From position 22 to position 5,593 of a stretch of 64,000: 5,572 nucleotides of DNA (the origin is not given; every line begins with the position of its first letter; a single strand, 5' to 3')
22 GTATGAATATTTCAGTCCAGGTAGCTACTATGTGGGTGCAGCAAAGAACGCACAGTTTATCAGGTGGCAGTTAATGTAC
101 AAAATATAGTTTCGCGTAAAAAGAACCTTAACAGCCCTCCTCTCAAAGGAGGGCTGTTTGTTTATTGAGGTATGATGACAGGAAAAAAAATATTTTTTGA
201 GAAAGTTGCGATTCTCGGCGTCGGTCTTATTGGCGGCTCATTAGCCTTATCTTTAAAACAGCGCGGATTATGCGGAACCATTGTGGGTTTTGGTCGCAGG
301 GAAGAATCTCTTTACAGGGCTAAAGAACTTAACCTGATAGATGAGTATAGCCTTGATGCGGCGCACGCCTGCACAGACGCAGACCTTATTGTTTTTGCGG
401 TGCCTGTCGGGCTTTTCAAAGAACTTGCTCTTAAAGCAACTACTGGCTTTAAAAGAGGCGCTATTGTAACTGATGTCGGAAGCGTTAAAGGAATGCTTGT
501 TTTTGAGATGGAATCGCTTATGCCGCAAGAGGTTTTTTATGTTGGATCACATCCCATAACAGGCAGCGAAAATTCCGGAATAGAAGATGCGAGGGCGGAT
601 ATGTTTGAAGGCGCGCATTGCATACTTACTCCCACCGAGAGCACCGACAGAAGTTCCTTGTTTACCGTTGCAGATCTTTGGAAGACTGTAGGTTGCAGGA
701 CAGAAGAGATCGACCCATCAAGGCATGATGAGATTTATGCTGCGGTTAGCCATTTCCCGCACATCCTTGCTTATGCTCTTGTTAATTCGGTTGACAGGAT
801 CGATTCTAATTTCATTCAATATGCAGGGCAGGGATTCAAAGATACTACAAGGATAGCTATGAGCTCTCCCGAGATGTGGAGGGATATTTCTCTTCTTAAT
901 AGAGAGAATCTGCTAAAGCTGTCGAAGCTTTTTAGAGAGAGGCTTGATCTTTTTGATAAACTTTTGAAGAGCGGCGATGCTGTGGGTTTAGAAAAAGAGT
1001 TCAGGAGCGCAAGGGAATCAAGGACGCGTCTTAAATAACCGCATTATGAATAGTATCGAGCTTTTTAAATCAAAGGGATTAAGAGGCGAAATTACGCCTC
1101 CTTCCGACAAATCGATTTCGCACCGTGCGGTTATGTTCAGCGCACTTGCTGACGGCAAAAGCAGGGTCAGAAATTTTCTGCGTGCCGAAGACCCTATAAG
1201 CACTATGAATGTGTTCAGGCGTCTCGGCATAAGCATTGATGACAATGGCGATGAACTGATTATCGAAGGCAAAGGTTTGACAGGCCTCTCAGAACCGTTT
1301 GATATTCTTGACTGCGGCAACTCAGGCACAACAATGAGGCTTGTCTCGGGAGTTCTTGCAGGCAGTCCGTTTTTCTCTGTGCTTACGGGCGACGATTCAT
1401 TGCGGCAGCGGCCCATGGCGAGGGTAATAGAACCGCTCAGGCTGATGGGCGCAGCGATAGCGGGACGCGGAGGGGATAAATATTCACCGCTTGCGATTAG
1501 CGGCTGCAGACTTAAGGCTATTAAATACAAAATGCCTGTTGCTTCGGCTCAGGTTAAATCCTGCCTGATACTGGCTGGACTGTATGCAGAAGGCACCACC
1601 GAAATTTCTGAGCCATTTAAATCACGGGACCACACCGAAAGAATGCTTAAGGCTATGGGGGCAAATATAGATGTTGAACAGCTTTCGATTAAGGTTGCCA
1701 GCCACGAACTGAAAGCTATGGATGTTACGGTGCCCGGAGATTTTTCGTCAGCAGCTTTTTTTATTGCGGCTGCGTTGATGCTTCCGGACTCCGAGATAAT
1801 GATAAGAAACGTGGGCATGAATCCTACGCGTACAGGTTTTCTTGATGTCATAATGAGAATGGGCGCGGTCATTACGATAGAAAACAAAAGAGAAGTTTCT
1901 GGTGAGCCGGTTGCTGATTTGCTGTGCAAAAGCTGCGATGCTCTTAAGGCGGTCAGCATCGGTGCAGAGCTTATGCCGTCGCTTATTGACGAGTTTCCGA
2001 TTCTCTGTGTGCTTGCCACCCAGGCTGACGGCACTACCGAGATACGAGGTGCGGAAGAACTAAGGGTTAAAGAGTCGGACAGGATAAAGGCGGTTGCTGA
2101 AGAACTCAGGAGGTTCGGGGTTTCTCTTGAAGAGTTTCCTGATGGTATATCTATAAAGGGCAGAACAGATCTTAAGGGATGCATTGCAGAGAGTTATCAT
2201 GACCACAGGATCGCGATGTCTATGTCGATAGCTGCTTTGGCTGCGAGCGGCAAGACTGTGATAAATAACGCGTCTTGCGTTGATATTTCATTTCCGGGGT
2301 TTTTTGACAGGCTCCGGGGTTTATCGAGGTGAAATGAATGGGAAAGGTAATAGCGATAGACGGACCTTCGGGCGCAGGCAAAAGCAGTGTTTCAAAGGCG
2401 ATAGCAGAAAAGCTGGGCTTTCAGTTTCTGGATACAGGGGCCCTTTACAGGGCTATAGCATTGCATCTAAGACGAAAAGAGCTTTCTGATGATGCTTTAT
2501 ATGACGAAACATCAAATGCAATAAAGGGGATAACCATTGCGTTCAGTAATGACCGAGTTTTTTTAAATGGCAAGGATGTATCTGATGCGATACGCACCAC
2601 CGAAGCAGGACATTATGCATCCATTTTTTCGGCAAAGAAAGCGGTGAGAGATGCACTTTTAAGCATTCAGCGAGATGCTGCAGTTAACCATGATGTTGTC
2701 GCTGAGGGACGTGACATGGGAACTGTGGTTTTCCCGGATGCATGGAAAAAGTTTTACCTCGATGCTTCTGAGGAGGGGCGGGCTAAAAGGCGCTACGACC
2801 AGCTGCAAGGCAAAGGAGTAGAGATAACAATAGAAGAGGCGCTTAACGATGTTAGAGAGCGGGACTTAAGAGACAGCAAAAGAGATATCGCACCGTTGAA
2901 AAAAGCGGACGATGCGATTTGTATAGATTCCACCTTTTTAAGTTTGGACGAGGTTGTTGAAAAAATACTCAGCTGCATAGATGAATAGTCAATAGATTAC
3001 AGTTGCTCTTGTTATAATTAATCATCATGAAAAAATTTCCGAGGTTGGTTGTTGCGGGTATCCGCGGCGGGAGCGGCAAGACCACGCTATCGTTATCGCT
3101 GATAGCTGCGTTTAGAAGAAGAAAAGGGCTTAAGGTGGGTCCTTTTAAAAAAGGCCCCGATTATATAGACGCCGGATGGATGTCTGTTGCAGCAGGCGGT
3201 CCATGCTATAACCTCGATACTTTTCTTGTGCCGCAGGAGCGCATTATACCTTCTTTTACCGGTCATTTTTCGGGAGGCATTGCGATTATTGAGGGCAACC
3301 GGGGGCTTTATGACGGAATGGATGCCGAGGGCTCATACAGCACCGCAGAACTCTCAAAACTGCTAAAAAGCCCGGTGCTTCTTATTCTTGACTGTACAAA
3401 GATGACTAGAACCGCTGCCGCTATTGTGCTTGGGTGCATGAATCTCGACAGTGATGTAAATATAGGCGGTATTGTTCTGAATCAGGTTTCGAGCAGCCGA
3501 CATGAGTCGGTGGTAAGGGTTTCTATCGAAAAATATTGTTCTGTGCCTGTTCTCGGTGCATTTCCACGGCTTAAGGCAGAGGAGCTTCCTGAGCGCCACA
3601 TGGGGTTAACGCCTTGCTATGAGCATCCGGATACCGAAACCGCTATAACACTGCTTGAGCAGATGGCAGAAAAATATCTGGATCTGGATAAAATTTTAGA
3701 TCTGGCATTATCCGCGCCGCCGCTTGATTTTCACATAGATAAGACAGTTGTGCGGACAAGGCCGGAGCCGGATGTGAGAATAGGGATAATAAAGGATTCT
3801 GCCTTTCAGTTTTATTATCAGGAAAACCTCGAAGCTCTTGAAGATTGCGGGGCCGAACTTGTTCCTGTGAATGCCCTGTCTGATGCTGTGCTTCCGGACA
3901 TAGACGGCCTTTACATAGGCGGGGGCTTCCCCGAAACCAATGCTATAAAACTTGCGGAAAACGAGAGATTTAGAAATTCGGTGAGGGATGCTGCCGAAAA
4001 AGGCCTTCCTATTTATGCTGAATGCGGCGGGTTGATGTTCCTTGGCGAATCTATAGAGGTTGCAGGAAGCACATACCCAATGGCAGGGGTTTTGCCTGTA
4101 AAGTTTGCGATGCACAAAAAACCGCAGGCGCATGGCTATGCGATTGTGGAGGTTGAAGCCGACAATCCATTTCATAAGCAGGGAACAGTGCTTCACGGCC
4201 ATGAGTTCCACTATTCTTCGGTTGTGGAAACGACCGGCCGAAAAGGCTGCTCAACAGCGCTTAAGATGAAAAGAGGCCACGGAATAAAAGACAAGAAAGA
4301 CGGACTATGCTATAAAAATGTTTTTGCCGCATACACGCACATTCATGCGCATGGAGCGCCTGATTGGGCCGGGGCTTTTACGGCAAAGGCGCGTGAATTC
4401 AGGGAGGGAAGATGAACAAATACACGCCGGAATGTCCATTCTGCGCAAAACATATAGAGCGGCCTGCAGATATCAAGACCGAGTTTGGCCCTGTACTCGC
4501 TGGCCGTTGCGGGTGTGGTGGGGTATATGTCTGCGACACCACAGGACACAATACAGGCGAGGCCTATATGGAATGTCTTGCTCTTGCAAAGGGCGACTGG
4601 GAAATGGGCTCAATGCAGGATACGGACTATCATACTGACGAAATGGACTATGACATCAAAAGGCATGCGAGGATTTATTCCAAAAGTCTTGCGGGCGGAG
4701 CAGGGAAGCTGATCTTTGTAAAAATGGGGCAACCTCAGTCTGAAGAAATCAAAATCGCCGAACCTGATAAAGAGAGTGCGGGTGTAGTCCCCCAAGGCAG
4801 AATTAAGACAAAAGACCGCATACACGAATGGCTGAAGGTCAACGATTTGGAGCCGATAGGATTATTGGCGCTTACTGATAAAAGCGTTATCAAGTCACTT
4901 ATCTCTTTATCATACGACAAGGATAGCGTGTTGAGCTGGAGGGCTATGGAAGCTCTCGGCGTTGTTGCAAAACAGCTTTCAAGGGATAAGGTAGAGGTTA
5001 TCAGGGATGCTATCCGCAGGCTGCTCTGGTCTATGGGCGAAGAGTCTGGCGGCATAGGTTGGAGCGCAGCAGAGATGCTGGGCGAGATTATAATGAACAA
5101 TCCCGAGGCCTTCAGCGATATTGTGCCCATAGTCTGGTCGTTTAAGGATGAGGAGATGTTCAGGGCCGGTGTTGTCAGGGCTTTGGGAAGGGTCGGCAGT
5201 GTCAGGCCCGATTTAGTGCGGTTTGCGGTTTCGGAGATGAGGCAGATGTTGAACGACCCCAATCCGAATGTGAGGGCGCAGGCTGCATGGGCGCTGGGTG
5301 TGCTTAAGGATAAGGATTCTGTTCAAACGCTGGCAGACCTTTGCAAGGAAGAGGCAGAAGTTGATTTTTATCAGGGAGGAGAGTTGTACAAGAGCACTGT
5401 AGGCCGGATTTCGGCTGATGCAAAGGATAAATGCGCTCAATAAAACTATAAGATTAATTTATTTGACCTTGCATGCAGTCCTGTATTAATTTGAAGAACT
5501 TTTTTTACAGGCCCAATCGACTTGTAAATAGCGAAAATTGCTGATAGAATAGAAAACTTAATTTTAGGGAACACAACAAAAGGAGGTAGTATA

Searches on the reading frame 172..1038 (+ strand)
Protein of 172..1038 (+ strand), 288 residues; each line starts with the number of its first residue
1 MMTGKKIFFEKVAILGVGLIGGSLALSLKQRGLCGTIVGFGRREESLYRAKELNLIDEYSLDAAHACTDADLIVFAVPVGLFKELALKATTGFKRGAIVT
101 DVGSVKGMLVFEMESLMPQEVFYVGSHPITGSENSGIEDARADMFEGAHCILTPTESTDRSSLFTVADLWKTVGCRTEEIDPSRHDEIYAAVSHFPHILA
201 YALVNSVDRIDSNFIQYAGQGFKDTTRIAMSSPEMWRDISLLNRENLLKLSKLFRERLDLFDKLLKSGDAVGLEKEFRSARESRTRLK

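Call 103: search_protein_families(library=pfam, proteins=[window:172-1038:+], max_evalue=0.00001)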
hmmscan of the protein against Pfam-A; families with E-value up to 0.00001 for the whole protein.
window:172-1038:+ (288 aa): 3 families
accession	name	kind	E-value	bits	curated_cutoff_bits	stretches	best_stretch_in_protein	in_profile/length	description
PF02153.23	PDH_N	-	2.7e-35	121.6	26.5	1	24-177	1-152/154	Prephenate dehydrogenase, nucleotide-binding domain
PF20463.3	PDH_C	-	3.3e-23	82.4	22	1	181-277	1-100/102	Prephenate dehydrogenase, dimerization domain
PF03807.23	F420_oxidored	-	1.9e-07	32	21.6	1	11-101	1-90/94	NADP oxidoreductase coenzyme F420-dependent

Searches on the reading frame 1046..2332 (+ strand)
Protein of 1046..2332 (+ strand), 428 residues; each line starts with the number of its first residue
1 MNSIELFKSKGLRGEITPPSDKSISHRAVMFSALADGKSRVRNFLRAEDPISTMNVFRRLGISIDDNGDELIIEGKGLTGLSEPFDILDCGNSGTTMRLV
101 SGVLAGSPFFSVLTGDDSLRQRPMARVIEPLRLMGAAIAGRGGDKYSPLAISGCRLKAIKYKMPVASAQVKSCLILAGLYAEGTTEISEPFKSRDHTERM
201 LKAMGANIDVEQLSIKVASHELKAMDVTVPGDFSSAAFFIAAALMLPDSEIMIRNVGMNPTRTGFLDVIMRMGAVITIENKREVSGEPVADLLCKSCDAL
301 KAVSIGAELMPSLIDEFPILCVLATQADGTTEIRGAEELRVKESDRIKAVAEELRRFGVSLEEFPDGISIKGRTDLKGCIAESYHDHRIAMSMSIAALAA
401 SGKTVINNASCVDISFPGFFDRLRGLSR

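Call 103: search_protein_families(library=pfam, proteins=[window:1046-2332:+], max_evalue=0.00001)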
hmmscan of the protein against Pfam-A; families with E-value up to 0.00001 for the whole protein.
window:1046-2332:+ (428 aa): 1 family
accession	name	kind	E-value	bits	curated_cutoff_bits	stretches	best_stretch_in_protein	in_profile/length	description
PF00275.25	EPSP_synthase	-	4.2e-128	428.1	22.8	1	9-423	4-417/417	EPSP synthase (3-phosphoshikimate 1-carboxyvinyltransferase)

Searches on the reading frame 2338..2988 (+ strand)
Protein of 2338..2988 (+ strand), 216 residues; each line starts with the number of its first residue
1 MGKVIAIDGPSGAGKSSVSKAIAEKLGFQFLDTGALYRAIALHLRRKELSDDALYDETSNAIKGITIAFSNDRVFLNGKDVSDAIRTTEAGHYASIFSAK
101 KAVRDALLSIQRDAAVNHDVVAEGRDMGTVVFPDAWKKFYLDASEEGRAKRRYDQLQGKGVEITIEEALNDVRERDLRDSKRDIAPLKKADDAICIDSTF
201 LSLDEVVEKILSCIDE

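Call 103: search_protein_families(library=pfam, proteins=[window:2338-2988:+], max_evalue=0.00001)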
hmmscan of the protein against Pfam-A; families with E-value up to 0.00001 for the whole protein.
window:2338-2988:+ (216 aa): 3 families
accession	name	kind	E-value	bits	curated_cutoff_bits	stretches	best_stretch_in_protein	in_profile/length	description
PF02224.24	Cytidylate_kin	-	1.7e-70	237.4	26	1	5-214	1-209/211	Cytidylate kinase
PF13189.12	Cytidylate_kin2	-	1.7e-09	38.5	28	1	4-181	1-152/176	Cytidylate kinase-like family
PF13207.12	AAA_17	-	2.4e-06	28.3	27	0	9-45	2-38/136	AAA domain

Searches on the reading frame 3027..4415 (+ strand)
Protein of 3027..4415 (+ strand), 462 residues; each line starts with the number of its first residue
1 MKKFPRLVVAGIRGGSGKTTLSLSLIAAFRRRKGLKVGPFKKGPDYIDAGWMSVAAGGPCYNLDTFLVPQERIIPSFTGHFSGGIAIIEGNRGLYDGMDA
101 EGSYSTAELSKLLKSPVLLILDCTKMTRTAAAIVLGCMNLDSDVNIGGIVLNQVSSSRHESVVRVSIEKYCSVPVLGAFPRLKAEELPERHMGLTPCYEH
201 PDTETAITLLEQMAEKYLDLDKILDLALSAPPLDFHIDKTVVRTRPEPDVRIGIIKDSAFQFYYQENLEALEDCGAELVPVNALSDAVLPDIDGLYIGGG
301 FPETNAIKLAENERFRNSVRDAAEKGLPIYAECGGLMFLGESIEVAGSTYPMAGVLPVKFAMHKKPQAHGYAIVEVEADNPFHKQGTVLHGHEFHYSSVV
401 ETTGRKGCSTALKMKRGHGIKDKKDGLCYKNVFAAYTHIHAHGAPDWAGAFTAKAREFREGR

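Call 103: search_protein_families(library=pfam, proteins=[window:3027-4415:+], max_evalue=0.00001)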
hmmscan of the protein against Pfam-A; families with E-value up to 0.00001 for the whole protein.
window:3027-4415:+ (462 aa): 4 families
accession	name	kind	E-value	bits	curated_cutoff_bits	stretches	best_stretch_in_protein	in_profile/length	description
PF07685.20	GATase_3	-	1.6e-41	142.5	27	1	251-442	1-192/196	CobB/CobQ-like glutamine amidotransferase domain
PF01656.29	CbiA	-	4.6e-17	62.6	25.4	1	7-192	1-123/125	CobQ/CobB/MinD/ParA nucleotide binding domain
PF13500.12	AAA_26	-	5.7e-13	49.6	27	1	87-183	103-192/198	AAA domain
PF01174.25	SNO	-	8.1e-06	26.3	27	0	260-358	4-98/188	SNO glutamine amidotransferase family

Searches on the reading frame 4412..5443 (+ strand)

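Call 103: search_protein_families(library=pfam, proteins=[window:4412-5443:+], max_evalue=0.00001)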
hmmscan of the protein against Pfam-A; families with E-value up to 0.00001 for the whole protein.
window:4412-5443:+ (343 aa): 3 families
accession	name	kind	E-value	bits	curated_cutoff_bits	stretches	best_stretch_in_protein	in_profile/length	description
PF13646.12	HEAT_2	-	6.1e-16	58.9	27.7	1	249-314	15-74/88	HEAT repeats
PF13513.12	HEAT_EZ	-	8.6e-11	42.5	27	1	250-296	3-53/55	HEAT-like repeat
PF02985.28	HEAT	-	6.1e-08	32.7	23.5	0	276-298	5-27/31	HEAT repeat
